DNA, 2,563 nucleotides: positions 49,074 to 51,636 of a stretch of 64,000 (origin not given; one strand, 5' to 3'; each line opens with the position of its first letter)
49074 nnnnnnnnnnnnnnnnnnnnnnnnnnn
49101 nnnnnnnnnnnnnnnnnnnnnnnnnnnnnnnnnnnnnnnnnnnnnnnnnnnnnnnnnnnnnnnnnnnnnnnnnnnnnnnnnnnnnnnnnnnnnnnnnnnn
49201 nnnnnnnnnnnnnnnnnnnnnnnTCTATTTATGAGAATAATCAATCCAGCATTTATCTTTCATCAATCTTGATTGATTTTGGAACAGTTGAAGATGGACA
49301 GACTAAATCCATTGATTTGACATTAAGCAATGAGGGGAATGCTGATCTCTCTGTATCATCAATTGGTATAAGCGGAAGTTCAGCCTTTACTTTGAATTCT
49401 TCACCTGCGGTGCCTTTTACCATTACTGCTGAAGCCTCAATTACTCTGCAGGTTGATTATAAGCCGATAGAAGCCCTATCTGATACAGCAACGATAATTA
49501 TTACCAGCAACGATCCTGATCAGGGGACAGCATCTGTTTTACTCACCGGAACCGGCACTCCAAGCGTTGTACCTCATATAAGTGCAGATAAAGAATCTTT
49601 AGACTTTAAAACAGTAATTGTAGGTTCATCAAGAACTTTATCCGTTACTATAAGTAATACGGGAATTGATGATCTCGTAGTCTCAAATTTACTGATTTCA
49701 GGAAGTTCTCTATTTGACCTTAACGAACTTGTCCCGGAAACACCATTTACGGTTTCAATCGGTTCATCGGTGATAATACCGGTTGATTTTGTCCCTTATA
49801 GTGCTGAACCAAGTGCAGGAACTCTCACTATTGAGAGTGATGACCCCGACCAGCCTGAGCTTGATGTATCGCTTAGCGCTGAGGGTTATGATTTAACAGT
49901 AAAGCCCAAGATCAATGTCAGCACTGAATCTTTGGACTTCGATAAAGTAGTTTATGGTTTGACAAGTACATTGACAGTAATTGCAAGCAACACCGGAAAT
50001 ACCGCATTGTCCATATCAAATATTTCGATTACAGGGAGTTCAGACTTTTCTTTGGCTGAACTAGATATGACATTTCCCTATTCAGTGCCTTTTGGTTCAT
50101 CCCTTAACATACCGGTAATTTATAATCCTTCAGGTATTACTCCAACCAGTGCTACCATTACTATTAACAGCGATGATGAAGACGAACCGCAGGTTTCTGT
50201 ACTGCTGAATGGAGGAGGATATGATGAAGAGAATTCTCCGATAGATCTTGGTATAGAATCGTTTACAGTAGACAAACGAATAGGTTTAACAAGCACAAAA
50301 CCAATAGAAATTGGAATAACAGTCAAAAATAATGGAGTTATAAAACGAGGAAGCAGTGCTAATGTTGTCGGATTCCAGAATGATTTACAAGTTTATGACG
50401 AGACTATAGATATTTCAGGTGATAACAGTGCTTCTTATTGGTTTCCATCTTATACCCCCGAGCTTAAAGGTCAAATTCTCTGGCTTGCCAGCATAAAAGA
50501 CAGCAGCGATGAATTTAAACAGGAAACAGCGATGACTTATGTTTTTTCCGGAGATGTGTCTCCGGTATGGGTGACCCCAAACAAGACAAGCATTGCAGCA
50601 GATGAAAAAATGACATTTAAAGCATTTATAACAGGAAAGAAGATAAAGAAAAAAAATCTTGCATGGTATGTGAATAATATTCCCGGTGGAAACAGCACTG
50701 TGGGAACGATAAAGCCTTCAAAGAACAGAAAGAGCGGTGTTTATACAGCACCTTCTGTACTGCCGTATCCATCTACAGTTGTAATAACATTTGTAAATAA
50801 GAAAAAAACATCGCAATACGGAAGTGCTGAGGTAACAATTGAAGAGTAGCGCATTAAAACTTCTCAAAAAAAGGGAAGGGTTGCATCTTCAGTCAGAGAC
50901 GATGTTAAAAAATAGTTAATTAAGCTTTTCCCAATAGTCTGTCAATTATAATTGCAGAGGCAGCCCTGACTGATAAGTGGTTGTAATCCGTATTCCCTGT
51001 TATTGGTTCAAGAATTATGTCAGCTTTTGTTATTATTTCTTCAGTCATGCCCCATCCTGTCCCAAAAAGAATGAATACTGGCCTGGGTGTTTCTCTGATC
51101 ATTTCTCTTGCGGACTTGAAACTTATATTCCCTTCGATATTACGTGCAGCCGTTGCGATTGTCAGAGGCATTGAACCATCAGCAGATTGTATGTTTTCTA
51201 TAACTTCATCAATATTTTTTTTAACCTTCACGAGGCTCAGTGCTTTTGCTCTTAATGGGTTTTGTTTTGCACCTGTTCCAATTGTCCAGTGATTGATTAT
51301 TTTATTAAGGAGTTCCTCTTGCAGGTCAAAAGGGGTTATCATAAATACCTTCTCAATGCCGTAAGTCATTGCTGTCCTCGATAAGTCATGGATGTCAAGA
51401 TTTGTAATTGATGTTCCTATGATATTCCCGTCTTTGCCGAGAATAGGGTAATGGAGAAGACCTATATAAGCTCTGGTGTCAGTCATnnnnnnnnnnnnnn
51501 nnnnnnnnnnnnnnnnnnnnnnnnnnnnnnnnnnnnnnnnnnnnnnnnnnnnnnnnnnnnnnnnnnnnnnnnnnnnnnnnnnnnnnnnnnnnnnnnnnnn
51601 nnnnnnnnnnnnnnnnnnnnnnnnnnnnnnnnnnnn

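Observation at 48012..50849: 945-aa secreted beta-helix / triple choice-of-anchor-D-like repeat protein inserted, on the opposite strand, into the conserved trmD-rplS ribosomal cluster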

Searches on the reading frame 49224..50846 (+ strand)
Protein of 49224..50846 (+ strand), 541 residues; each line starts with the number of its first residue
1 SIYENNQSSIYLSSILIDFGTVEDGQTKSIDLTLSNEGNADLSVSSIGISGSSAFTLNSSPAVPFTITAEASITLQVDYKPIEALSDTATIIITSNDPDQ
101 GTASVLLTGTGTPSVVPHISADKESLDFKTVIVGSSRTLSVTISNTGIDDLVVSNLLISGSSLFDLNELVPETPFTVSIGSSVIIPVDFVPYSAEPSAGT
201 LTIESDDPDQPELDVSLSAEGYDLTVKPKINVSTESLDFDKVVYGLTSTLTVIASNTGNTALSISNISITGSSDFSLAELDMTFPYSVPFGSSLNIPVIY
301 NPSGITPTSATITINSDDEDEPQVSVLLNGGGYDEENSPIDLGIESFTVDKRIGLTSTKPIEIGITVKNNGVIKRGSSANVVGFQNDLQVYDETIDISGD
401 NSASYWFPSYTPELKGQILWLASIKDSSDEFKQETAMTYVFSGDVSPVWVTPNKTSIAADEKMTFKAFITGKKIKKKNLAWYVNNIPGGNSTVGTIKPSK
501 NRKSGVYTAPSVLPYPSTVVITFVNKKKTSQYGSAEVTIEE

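Call 46: predict_structure(alignment_id=A4)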
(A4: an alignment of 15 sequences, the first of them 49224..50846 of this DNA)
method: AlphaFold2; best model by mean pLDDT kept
length: 541 residues; sequences in the alignment: 15
mean_pLDDT: 82.0   pTM: 0.41
mean pLDDT of the five models: 82.0, 79.0, 76.7, 74.4, 71.5
residues with pLDDT >= 90: 220; 70-90: 198; 50-70: 110; < 50: 13
segments of 3 or more residues with pLDDT < 50: 1-3, 472-475, 487-491
pLDDT, mean of each block of 10 residues (from residue 1): 59 90 89 88 90 88 86 93 90 80 91 84 96 91 94 96 90 94 97 91 95 96 78 93 87 90 95 93 90 94 91 93 94 68 81 68 84 70 82 84 86 80 68 76 59 76 72 51 50 60 71 62 56 64 57
secondary structure, 60 per line:
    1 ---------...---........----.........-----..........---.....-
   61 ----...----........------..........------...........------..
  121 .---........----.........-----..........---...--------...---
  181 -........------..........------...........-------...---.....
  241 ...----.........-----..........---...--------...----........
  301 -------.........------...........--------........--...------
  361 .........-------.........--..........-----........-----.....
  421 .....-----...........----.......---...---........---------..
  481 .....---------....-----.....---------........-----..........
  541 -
elements in order: E10-12 E16-23 E28-36 E42-51 E55-59 E65-67 E72-79 E86-95 E102-112 E119-121 E125-132 E137-145 E151-160 E164-166 E175-177 E182-189 E196-205 E212-222 E230-232 E236-243 E248-256 E262-271 E275-277 E286-288 E293-300 E308-316 E323-333 E342-349 E352-354 E361-369 E377-385 E388-397 E403-410 E416-425 E431-441 E446-452 E456-458 E462-469 E479-485 E495-498 E504-508 E518-525 E531-540

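Call 55: fold_search(model_id=the predicted structure, library=pdb)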
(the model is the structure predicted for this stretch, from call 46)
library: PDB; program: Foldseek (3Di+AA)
matches with E <= 10: 1964; with E <= 0.001: 568
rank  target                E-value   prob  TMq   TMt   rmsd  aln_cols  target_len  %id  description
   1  7som_D                1.6e-26  1.00  0.20  0.09  28.8       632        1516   13  Ciliary C2 central pair apparatus isolated from Chlamydomonas reinhardtii (released 2022-04-13)
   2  9ijj_C                1.2e-25  1.00  0.25  0.17  20.3       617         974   13  In situ structure of the central apparatus in mouse sperm axoneme. (released 2025-06-04)
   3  9ijj_h                3.0e-23  1.00  0.22  0.10  31.9       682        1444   12  In situ structure of the central apparatus in mouse sperm axoneme. (released 2025-06-04)
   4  7sqc_O0               3.1e-23  1.00  0.27  0.16  26.4       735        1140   11  Ciliary C1 central pair apparatus isolated from Chlamydomonas reinhardtii (released 2022-04-13)
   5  9ijj_O                1.5e-21  1.00  0.27  0.12  34.4       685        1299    9  In situ structure of the central apparatus in mouse sperm axoneme. (released 2025-06-04)
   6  9ijj_E                2.7e-21  1.00  0.20  0.22  29.2       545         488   11  In situ structure of the central apparatus in mouse sperm axoneme. (released 2025-06-04)
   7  7sqc_2A               9.6e-21  1.00  0.20  0.16  30.4       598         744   12  Ciliary C1 central pair apparatus isolated from Chlamydomonas reinhardtii (released 2022-04-13)
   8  7sqc_2B               2.3e-20  1.00  0.21  0.16  30.1       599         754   12  Ciliary C1 central pair apparatus isolated from Chlamydomonas reinhardtii (released 2022-04-13)
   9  9ijj_4H               2.5e-20  1.00  0.20  0.05  26.6       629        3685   13  In situ structure of the central apparatus in mouse sperm axoneme. (released 2025-06-04)
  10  7sqc_F0               3.6e-20  1.00  0.24  0.36  13.7       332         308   17  Ciliary C1 central pair apparatus isolated from Chlamydomonas reinhardtii (released 2022-04-13)
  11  9ijj_4G               4.3e-20  1.00  0.20  0.04  26.3       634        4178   14  In situ structure of the central apparatus in mouse sperm axoneme. (released 2025-06-04)
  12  7sqc_F1               6.1e-20  1.00  0.23  0.25  21.7       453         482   14  Ciliary C1 central pair apparatus isolated from Chlamydomonas reinhardtii (released 2022-04-13)
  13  9ijj_4I               6.4e-20  1.00  0.23  0.07  27.3       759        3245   12  In situ structure of the central apparatus in mouse sperm axoneme. (released 2025-06-04)
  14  9ijj_4A               9.8e-19  1.00  0.19  0.05  25.7       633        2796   12  In situ structure of the central apparatus in mouse sperm axoneme. (released 2025-06-04)
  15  7sqc_T1               2.5e-18  1.00  0.25  0.24  16.0       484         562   13  Ciliary C1 central pair apparatus isolated from Chlamydomonas reinhardtii (released 2022-04-13)
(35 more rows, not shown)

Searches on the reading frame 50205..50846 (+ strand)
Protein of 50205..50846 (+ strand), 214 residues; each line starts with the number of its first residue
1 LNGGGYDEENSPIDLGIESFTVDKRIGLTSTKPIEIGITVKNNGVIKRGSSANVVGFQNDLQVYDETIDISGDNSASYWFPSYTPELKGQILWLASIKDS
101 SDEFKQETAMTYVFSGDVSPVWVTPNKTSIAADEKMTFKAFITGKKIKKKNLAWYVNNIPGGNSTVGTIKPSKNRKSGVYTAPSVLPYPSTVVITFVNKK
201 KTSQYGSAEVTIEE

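Call 37: search_protein_families(library=pfam, proteins=[window:50205-50846:+], max_evalue=10)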
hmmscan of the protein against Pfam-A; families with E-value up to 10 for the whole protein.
window:50205-50846:+ (214 aa): 0 families

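Call 51: search_protein_representatives(alignment_id=A6)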
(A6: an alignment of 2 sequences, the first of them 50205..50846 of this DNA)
Query: 2 sequences, 220 profile positions. Proteins with E-value up to 0.001 (for the whole library): 1791; up to 1e-10: 604; up to 1e-30: 47. The best 150 are listed.
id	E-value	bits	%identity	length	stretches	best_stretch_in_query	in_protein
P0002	7.9e-118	408.5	-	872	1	2-220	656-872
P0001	9.2e-118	408.2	-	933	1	1-219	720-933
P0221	1.6e-74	266.9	-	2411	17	125-217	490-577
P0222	3.1e-64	233.2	-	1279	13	109-217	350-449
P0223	6.7e-61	222.3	-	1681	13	126-217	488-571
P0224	9.1e-60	218.6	-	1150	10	125-218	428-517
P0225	7.6e-59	215.6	-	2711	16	132-217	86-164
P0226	7.4e-55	202.6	-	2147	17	126-217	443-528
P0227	5.8e-54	199.7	-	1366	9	126-217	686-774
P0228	4.0e-52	193.6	-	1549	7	120-217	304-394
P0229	2.8e-47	177.8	-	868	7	125-218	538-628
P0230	2.9e-47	177.8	-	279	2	10-118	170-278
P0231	3.3e-47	177.6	-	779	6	122-218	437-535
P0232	1.1e-45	172.5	-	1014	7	126-218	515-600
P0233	5.0e-45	170.5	-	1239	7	126-217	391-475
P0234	1.2e-44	169.2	-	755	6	126-217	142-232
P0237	3.4e-41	157.9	-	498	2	11-118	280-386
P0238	8.0e-41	156.7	-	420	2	12-117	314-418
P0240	7.9e-40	153.5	-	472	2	5-121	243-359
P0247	1.5e-37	146.0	-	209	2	8-115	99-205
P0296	2.0e-24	103.1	-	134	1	2-118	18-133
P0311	4.2e-23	98.8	-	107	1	13-117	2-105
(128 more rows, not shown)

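Call 52: search_protein_families(library=pfam, proteins=[P0221, P0222, P0230, P0237, P0238, P0240, P0247, P0229, P0234, P0311], max_evalue=0.01)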
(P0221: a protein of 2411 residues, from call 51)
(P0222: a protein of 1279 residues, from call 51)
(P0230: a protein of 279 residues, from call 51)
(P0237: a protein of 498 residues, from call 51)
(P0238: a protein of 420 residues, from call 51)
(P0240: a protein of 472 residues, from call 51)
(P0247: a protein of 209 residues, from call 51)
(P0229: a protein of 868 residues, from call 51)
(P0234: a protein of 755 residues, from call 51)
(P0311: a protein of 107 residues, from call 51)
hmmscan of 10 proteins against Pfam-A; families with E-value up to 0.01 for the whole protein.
P0221 (2411 aa): 4 families
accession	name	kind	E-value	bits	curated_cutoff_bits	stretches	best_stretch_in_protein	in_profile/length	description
PF07679.22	I-set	-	1.3e-24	86.5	23.7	0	1122-1156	3-37/90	Immunoglobulin I-set domain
PF13927.12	Ig_3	-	6.5e-10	39.8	30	0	214-250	4-40/78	Immunoglobulin domain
PF22680.2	Glyco_hydro_123_N_2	-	1.3e-07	32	27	1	1988-2013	116-141/142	Glycoside hydrolase 123 N-terminal domain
PF19543.5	GH123_N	-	9.4e-06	24.2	22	0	1989-2029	266-306/969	Glycoside hydrolase 123, N-terminal domain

P0222 (1279 aa): 4 families
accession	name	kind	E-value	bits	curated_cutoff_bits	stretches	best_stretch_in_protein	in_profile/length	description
PF07679.22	I-set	-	2.5e-17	63.1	23.7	0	642-685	7-50/90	Immunoglobulin I-set domain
PF13927.12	Ig_3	-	3.2e-15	56.8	30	0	634-711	2-68/78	Immunoglobulin domain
PF16820.11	PKD_3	-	7.5e-06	26.1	26.3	0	466-494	15-43/68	PKD-like domain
PF02368.24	Big_2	-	0.0058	17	22.8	0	546-598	4-53/79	Bacterial Ig-like domain (group 2)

P0230 (279 aa): 0 families

P0237 (498 aa): 1 family
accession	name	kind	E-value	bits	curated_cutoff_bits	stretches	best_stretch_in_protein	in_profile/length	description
PF18915.5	DUF5667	-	7.2e-14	52.4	27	1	108-195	2-90/99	Domain of unknown function (DUF5667)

P0238 (420 aa): 1 family
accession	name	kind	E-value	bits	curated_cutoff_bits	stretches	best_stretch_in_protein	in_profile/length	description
PF24784.1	Temptin_C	-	0.00031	21.6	27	0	74-113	34-74/98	Temptin C-terminal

P0240 (472 aa): 9 families
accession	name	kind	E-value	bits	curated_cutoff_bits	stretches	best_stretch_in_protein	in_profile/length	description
PF15780.11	ASH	-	2.1e-25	89.2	27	2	36-120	7-94/98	Abnormal spindle-like microcephaly-assoc'd, ASPM-SPD-2-Hydin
PF22544.2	HYDIN_VesB_CFA65-like_Ig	-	2.3e-16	60.3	25.5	2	140-241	1-99/100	HYDIN/CFA65/VesB-like, Ig-like domain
PF22073.2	Cep192_D4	-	9.9e-16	58.4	35.5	2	144-243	6-111/112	Cep192 domain 4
PF07610.17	DUF1573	-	2.4e-11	44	26.1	1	34-129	3-95/98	Protein of unknown function (DUF1573)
PF12371.14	TMEM131_like_N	-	8.2e-11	42.4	28.8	1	142-225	1-82/84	Transmembrane protein 131-like N-terminal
PF24798.1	Ig-CFAP74_4th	-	2.9e-07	31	28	1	145-232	2-86/95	CFAP74 forth Ig-like domain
PF14874.12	PapD-like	-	8e-05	23.2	27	0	140-173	2-35/102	Flagellar-associated PapD-like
PF22064.2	Cep192_D2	-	0.00043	21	27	0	143-179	5-46/154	Cep192 domain 2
PF24770.2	Ig-CFAP74_2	-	0.0016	19.4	27.4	0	147-172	6-31/185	CFAP74 second Ig-like domain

P0247 (209 aa): 0 families

P0229 (868 aa): 4 families
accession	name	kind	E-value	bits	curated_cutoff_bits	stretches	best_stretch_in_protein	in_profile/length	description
PF07679.22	I-set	-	1.3e-16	60.9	23.7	1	250-285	4-39/90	Immunoglobulin I-set domain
PF13927.12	Ig_3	-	4.1e-12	46.9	30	0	249-291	4-44/78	Immunoglobulin domain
PF02368.24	Big_2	-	4e-08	33.5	22.8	2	339-376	2-41/79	Bacterial Ig-like domain (group 2)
PF16820.11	PKD_3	-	6.7e-08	32.7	26.3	0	550-576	17-43/68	PKD-like domain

P0234 (755 aa): 7 families
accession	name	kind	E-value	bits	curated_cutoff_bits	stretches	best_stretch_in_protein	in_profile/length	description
PF07679.22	I-set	-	4.2e-24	84.9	23.7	0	430-466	3-39/90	Immunoglobulin I-set domain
PF13927.12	Ig_3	-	5.3e-16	59.3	30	0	49-87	4-42/78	Immunoglobulin domain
PF02368.24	Big_2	-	4.3e-10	39.9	22.8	1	524-604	4-77/79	Bacterial Ig-like domain (group 2)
PF17766.7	fn3_6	-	1.8e-07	31.7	26.4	0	498-551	20-74/99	Fibronectin type-III domain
PF16820.11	PKD_3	-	1.3e-05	25.4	26.3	0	345-397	13-57/68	PKD-like domain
PF03061.28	4HBT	-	0.002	18.9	20.6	0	60-83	46-69/79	Thioesterase superfamily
PF24063.1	DUF7363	-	0.0037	18.3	28.3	0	305-380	10-90/107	Domain of unknown function (DUF7363)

P0311 (107 aa): 0 families

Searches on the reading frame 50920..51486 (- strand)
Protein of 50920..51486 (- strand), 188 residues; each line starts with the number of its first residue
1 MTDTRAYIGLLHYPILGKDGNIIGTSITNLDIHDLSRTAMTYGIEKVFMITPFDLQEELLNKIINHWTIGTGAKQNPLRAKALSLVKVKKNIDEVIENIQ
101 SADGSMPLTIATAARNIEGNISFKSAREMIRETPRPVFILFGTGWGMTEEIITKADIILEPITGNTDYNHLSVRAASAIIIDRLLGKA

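Call 3: search_protein_families(library=pfam, proteins=[window:50920-51486:-], max_evalue=0.1)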
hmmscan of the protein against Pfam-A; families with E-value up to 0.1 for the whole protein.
window:50920-51486:- (188 aa): 2 families
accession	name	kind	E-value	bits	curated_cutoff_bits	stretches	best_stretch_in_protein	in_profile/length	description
PF09936.14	Methyltrn_RNA_4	-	5.2e-72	242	22.6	1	6-186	2-182/182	SAM-dependent RNA methyltransferase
PF00588.24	SpoU_methylase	-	0.00024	21.7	29.7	1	81-181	54-141/142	SpoU rRNA Methylase family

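Call 4: search_protein_families(library=ncbifam, proteins=[window:50920-51486:-], max_evalue=0.1)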
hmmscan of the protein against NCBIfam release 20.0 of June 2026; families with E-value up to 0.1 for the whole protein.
window:50920-51486:- (188 aa): 1 family
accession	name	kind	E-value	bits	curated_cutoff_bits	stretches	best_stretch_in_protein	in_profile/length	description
TIGR00050.1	rRNA_methyl_1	subfamily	3e-05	24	167.15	1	94-182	60-151/233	TrmJ/YjtD family RNA methyltransferase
